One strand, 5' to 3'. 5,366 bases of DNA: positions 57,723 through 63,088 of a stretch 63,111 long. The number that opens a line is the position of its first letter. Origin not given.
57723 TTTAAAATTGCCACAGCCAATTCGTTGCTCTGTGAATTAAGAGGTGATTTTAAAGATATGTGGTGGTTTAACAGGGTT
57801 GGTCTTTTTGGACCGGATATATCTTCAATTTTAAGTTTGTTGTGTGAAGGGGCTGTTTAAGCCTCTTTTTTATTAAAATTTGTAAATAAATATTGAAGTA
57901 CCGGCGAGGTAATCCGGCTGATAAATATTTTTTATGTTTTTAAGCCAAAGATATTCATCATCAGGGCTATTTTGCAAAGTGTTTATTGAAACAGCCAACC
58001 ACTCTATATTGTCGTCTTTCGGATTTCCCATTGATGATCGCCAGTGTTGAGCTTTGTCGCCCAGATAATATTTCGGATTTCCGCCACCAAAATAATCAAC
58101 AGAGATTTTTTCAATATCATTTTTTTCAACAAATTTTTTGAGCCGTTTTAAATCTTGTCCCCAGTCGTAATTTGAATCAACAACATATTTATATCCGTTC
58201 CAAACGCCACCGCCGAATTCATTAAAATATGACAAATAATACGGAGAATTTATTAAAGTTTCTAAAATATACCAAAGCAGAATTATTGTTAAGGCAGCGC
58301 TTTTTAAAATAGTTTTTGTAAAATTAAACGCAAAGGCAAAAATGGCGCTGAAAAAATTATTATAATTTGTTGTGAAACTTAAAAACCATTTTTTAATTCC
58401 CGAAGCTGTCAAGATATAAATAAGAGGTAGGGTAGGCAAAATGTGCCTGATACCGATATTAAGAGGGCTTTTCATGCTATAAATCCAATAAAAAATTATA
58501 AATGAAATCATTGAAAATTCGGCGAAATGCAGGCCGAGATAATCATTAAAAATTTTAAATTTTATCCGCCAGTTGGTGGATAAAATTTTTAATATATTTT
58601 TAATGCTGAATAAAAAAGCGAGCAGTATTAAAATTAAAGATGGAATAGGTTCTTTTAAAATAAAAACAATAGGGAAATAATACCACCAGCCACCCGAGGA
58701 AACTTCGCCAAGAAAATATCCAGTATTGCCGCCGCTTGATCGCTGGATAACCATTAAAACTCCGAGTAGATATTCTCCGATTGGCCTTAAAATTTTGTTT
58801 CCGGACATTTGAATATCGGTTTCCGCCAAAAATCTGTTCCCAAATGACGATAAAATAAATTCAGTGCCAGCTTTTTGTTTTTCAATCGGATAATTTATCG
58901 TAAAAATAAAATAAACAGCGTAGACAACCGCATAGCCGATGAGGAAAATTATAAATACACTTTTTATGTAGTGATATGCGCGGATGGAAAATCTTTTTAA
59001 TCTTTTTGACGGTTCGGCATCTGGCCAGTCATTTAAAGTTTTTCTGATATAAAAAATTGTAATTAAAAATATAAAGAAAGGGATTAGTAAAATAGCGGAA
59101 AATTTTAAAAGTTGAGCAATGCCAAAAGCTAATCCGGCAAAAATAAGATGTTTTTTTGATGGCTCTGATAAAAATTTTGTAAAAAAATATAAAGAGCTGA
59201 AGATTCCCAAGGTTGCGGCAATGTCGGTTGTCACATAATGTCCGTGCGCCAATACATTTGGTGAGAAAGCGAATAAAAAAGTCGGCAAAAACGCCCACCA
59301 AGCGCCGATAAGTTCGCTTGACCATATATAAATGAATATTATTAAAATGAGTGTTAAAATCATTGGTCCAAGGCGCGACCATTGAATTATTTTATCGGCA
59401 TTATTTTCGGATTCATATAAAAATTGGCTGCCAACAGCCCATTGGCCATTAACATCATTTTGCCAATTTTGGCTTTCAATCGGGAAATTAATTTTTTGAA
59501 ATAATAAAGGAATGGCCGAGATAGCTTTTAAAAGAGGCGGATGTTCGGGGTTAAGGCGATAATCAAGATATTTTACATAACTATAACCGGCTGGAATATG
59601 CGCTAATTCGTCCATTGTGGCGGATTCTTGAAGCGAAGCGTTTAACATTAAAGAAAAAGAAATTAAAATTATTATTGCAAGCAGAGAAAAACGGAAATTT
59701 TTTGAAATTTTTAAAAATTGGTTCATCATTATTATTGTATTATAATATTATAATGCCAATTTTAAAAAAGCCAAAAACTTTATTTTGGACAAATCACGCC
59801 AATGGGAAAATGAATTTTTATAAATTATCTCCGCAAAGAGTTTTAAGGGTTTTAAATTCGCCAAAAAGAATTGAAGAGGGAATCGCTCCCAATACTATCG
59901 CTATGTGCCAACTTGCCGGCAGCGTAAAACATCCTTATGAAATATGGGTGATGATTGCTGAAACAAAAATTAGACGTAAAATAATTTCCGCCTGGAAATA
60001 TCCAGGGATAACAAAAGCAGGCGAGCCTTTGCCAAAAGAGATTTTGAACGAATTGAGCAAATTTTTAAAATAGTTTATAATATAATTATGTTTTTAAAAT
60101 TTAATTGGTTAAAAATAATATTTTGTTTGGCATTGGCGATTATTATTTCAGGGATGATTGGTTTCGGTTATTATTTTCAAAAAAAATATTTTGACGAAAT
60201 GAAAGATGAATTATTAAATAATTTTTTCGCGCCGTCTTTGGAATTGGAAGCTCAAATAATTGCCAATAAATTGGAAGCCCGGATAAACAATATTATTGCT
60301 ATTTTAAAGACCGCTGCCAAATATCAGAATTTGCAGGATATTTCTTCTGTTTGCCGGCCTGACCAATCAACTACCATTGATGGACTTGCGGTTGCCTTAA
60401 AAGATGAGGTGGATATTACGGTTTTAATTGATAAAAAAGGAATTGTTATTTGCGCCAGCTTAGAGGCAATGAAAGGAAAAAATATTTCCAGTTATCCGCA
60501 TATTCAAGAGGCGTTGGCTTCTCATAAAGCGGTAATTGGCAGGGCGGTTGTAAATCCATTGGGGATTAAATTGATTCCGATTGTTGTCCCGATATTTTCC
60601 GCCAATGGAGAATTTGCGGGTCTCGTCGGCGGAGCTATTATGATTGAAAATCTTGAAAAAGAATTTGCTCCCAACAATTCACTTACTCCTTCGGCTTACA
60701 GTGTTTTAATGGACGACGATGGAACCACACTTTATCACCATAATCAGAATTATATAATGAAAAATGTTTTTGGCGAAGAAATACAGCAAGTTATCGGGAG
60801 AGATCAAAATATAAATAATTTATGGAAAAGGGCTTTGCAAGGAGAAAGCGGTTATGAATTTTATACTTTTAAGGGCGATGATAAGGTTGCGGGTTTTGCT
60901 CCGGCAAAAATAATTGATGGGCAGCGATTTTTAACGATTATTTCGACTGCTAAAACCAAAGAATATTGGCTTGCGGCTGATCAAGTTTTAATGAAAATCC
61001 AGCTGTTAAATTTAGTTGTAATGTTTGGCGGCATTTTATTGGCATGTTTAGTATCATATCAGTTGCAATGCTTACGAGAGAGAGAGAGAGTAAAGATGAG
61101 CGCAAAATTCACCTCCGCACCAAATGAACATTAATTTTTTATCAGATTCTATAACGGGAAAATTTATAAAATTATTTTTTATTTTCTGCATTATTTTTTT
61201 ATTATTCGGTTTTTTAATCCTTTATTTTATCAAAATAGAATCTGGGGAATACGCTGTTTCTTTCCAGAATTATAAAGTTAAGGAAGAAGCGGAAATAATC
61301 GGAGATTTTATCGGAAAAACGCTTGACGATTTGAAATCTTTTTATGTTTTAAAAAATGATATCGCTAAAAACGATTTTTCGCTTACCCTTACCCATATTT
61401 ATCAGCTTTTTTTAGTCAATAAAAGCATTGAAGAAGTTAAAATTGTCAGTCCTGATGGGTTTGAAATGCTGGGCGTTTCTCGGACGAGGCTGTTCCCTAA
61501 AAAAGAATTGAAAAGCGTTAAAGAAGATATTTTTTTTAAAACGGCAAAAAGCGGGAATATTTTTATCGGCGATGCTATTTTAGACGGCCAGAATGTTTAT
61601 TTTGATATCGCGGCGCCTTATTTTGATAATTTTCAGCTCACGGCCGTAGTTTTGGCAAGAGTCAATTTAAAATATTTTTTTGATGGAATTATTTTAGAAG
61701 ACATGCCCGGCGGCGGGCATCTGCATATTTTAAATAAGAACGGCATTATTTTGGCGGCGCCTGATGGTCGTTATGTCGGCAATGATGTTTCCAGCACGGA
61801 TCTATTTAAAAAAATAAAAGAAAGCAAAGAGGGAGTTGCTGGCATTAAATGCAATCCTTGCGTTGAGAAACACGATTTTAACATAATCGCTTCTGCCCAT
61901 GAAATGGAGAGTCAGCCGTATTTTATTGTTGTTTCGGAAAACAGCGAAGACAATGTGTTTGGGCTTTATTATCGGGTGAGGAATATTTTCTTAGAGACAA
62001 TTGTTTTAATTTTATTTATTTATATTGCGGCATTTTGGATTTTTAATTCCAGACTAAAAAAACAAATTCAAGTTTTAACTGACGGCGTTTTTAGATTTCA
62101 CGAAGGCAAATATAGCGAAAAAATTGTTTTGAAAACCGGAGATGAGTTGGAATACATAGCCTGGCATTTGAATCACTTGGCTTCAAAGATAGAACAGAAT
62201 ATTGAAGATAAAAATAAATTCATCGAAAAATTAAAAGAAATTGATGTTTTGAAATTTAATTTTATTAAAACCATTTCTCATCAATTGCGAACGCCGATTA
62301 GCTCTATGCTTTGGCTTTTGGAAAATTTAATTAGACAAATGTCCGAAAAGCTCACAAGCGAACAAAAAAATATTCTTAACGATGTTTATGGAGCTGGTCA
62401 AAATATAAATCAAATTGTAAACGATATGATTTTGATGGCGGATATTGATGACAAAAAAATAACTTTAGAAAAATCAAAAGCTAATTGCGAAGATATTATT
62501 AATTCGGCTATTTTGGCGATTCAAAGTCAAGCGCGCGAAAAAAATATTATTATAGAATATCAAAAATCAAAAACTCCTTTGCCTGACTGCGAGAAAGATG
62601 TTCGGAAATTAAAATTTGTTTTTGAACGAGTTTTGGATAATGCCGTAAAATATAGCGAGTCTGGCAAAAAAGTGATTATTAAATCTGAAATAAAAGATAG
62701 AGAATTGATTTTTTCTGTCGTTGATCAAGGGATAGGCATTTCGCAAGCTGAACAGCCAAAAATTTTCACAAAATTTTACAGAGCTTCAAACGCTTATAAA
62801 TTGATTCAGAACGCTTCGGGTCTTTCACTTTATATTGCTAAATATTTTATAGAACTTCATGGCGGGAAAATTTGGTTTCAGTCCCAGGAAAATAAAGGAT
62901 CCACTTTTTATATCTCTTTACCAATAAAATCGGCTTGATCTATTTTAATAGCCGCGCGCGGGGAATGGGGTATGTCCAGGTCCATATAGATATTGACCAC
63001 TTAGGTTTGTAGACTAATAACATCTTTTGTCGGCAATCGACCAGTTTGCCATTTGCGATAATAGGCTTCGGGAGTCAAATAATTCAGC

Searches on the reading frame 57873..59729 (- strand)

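Call 90: search_protein_families(library=pfam, proteins=[window:57873-59729:-], max_evalue=0.001)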
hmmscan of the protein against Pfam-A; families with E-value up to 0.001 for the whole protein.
window:57873-59729:- (618 aa): 1 family
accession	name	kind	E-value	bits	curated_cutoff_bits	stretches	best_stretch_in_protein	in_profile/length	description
PF13231.12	PMT_2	-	1.1e-12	48.8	26.1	1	119-225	25-132/160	Dolichyl-phosphate-mannose-protein mannosyltransferase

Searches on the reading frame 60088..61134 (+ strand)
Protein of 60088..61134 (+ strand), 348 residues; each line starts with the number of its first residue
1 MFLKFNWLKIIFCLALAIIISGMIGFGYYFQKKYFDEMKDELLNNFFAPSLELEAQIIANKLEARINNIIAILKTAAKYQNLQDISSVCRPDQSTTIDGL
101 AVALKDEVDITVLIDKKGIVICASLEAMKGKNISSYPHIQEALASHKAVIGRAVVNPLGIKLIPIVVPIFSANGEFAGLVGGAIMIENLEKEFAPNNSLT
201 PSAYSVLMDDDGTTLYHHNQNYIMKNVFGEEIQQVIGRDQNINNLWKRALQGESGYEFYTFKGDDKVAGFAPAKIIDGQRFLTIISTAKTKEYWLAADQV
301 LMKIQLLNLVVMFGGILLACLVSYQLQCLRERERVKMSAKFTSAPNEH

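Call 90: search_protein_families(library=pfam, proteins=[window:60088-61134:+], max_evalue=0.001)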
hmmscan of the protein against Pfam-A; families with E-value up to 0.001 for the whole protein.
window:60088-61134:+ (348 aa): 3 families
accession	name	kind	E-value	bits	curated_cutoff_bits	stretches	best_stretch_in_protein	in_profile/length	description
PF02743.24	dCache_1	-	4.8e-15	56.2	45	1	55-277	15-234/240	Cache domain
PF22309.2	HK-GC-Chemotax_sensor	-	2.2e-08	34.7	27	1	87-180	21-116/122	HK/GC/Chemotaxis protein-like, sensor domain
PF17203.10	sCache_3_2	-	0.00063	20.3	28.4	0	52-180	11-122/140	Single cache domain 3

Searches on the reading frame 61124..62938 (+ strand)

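Call 90: search_protein_families(library=pfam, proteins=[window:61124-62938:+], max_evalue=0.001)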
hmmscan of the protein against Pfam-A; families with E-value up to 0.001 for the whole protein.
window:61124-62938:+ (604 aa): 3 families
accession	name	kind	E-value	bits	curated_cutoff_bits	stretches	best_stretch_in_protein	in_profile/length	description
PF02518.31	HATPase_c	-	5.6e-23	81.9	26.4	1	492-602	2-110/111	Histidine kinase-, DNA gyrase B-, and HSP90-like ATPase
PF00512.31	HisKA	-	8.9e-13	48.5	26.9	1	379-443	4-65/66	His Kinase A (phospho-acceptor) domain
PF02743.24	dCache_1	-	2.9e-09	37.2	45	1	73-235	36-213/240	Cache domain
